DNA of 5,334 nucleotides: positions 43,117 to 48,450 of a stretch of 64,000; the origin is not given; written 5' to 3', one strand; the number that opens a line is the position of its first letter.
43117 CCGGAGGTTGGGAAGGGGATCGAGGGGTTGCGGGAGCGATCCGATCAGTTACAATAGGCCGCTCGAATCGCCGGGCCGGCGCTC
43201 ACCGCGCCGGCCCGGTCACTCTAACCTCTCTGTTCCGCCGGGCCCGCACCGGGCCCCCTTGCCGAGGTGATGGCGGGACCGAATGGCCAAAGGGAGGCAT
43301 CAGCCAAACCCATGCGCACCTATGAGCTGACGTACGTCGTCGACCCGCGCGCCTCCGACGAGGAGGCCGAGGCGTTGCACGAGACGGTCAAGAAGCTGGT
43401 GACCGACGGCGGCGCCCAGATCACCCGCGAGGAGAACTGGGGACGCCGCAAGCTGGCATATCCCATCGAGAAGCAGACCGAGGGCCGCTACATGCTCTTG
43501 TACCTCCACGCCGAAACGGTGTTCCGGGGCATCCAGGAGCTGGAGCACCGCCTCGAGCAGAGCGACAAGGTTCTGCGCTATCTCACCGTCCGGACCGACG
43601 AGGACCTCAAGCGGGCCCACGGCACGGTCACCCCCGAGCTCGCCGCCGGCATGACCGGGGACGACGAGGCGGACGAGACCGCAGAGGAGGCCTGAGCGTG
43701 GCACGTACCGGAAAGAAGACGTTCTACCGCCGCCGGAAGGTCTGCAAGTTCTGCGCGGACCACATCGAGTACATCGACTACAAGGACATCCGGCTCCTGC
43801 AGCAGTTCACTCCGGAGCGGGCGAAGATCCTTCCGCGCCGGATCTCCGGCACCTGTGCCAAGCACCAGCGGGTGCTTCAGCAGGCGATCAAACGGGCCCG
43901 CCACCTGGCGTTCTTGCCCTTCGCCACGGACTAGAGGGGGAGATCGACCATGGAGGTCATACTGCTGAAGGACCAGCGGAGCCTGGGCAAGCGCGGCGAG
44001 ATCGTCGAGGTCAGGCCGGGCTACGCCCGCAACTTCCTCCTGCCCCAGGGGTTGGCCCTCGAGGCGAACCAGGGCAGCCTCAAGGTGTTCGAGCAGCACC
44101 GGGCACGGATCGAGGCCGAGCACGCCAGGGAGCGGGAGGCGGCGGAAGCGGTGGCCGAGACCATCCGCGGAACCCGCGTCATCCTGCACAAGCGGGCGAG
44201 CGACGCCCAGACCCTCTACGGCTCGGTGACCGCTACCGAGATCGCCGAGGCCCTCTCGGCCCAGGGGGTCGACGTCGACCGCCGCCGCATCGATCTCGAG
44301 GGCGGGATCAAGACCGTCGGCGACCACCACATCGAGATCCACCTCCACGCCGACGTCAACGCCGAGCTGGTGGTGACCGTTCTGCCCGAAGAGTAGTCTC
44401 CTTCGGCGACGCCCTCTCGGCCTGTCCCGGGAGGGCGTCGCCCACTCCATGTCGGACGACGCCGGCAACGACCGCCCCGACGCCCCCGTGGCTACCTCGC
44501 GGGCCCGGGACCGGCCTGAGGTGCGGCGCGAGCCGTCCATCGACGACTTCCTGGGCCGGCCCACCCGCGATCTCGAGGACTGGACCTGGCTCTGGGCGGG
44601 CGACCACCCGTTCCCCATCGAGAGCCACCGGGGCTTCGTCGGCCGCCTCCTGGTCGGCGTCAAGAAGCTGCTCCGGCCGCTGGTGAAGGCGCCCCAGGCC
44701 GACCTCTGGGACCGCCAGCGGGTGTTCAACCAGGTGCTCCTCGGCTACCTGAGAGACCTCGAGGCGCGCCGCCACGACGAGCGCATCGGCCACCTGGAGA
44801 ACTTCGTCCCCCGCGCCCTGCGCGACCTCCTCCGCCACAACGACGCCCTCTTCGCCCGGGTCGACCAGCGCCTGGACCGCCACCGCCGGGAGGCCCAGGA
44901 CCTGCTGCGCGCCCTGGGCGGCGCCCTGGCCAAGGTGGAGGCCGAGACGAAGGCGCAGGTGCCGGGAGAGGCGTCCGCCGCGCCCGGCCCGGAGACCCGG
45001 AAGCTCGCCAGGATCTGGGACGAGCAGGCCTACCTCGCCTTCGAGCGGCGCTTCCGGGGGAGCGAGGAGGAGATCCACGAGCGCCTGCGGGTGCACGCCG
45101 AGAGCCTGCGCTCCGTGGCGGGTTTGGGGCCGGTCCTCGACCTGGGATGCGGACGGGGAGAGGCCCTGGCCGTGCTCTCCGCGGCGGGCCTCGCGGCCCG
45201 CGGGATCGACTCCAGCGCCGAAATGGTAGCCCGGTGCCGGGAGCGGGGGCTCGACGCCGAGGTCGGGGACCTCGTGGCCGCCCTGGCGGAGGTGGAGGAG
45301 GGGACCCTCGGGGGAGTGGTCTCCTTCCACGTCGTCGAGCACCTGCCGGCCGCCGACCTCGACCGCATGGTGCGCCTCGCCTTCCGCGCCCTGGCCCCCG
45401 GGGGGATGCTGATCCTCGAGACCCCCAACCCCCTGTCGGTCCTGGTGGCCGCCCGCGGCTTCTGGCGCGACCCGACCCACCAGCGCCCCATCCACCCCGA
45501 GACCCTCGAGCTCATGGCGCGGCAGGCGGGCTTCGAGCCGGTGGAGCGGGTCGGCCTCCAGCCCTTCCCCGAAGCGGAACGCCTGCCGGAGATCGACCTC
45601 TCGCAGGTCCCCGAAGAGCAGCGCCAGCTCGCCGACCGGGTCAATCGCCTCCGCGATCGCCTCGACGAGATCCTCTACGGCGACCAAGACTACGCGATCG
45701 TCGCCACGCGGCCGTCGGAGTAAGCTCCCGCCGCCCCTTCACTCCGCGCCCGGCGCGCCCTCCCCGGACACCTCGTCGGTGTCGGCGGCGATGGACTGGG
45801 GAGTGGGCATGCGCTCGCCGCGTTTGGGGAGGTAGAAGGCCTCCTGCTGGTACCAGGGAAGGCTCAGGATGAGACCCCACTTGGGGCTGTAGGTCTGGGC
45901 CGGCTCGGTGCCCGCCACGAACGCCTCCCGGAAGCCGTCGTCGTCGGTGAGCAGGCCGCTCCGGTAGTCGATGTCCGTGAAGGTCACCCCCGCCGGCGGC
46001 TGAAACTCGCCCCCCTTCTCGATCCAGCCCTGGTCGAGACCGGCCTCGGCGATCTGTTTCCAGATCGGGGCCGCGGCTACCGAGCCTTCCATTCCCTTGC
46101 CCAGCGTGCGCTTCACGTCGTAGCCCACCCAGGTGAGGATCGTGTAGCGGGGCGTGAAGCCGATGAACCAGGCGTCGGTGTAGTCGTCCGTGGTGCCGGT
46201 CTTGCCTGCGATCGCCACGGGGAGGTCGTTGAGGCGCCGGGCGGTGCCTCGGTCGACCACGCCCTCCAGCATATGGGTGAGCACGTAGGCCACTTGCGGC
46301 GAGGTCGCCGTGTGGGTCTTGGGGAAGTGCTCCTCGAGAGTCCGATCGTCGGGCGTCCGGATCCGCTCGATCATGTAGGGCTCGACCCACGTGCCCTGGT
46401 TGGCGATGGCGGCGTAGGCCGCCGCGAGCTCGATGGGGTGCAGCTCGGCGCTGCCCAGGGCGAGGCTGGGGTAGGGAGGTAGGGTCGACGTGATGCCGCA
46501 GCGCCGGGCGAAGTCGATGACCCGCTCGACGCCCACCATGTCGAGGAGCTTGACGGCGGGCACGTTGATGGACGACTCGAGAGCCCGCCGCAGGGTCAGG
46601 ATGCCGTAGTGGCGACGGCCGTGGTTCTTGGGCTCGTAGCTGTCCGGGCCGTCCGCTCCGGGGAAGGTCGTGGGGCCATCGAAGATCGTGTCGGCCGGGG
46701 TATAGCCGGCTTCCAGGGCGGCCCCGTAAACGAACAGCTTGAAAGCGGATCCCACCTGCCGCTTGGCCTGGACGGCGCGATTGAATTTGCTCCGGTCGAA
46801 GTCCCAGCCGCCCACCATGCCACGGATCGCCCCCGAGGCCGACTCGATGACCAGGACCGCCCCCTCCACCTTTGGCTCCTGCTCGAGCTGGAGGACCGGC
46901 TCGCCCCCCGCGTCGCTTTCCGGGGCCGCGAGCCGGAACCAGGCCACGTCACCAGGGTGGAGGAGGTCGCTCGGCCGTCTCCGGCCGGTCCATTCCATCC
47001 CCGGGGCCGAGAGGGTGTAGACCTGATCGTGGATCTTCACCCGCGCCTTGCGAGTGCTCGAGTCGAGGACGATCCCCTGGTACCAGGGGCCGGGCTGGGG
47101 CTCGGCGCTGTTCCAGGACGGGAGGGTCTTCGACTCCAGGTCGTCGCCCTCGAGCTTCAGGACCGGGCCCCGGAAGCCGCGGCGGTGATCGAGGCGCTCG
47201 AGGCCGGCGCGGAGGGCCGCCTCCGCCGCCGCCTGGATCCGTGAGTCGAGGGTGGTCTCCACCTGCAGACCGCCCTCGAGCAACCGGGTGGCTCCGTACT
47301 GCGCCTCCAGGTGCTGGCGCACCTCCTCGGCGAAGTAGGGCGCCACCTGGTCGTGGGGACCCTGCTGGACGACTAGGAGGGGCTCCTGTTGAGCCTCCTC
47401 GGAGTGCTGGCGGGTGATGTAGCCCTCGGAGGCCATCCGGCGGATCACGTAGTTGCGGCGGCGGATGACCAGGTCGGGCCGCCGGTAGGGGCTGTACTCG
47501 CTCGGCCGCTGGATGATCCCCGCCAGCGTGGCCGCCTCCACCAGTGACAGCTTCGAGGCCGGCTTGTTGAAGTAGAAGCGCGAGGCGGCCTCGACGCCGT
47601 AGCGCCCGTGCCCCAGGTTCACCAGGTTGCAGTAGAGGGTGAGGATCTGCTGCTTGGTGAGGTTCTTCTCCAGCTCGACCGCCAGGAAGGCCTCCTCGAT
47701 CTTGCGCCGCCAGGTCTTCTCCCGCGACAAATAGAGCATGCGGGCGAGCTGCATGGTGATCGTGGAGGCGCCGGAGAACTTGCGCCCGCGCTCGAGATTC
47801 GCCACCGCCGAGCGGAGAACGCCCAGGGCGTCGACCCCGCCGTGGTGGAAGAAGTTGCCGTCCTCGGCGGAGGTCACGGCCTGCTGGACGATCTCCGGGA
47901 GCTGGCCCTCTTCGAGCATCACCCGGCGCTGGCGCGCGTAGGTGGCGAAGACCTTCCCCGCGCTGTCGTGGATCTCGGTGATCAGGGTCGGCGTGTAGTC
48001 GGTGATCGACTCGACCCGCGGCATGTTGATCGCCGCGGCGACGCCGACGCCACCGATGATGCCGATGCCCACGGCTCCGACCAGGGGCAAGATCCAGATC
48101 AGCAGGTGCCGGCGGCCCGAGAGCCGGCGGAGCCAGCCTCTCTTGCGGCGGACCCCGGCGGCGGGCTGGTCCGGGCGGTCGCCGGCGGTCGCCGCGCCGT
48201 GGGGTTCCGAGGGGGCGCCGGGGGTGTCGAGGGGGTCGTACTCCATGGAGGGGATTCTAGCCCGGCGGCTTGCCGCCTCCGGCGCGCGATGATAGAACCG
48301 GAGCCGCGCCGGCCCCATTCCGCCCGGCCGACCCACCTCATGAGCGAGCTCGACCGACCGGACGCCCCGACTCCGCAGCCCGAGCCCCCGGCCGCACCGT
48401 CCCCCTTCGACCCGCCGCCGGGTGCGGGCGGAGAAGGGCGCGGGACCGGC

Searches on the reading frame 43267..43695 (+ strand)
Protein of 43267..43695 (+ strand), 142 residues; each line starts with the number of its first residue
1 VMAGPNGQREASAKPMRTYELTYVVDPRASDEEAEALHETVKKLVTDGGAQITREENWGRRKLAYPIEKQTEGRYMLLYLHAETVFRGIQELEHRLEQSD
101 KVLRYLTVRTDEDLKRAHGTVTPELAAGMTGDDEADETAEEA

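Call 15: search_protein_families(library=pfam, proteins=[window:43267-43695:+], max_evalue=0.00001)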
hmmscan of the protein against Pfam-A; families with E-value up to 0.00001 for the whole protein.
window:43267-43695:+ (142 aa): 1 family
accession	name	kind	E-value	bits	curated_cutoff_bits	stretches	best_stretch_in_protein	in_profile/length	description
PF01250.22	Ribosomal_S6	-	1.4e-26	92.9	27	1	18-109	1-90/90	Ribosomal protein S6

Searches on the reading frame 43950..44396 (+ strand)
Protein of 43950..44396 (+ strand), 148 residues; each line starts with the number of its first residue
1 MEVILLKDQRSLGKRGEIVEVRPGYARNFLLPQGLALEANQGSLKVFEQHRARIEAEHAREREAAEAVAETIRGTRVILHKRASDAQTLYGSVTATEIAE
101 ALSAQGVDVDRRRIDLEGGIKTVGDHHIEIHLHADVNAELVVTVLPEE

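Call 15: search_protein_families(library=pfam, proteins=[window:43950-44396:+], max_evalue=0.00001)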
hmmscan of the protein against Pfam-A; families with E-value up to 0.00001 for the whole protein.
window:43950-44396:+ (148 aa): 2 families
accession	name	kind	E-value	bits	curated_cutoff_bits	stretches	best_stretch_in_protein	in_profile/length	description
PF03948.19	Ribosomal_L9_C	-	5e-25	88.2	23.2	1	63-145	1-85/86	Ribosomal protein L9, C-terminal domain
PF01281.25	Ribosomal_L9_N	-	2.9e-22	78.4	20.7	1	1-47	1-47/47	Ribosomal protein L9, N-terminal domain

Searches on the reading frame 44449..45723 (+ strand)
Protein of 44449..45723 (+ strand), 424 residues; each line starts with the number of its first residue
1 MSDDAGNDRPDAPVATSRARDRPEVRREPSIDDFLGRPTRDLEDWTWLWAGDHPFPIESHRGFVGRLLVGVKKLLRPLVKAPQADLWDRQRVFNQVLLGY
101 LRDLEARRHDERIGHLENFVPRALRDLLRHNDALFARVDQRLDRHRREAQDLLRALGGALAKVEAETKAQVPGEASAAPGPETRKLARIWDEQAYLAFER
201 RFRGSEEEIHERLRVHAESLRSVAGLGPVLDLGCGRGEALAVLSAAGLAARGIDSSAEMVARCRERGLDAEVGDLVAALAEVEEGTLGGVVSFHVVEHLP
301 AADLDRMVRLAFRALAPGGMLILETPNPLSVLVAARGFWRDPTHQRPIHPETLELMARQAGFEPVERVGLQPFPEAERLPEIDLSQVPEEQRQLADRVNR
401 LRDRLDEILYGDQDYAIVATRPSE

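Call 15: search_protein_families(library=pfam, proteins=[window:44449-45723:+], max_evalue=0.00001)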
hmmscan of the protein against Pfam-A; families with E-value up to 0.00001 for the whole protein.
window:44449-45723:+ (424 aa): 6 families
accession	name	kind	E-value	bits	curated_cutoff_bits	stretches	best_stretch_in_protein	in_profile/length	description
PF13489.12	Methyltransf_23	-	4.2e-19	69.3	27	1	227-366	24-163/164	Methyltransferase domain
PF08241.18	Methyltransf_11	-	1.4e-13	51.8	21.2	1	230-323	1-95/95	Methyltransferase domain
PF13649.12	Methyltransf_25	-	2.5e-13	51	27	1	229-319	1-97/97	Methyltransferase domain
PF08242.18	Methyltransf_12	-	5e-10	40.4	30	1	230-321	1-98/98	Methyltransferase domain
PF07021.18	MetW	-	4.4e-09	36.7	21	1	228-314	16-105/193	Methionine biosynthesis protein MetW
PF13847.12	Methyltransf_31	-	2.9e-07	30.7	27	1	228-327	6-113/145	Methyltransferase domain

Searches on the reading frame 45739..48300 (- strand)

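Call 16: search_protein_families(library=pfam, proteins=[window:45739-48300:-], max_evalue=0.00001)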
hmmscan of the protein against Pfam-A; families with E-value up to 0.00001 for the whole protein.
window:45739-48300:- (853 aa): 3 families
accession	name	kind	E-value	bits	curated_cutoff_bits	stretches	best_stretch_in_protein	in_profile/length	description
PF00912.28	Transgly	-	2.2e-60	203.6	27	1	115-289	2-177/178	Transglycosylase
PF00905.27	Transpeptidase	-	7.1e-32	111.2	22.1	1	480-751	1-298/299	Penicillin binding protein transpeptidase domain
PF17092.11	PCB_OB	-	1.5e-09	39.1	27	1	376-478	1-111/111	Penicillin-binding protein OB-like domain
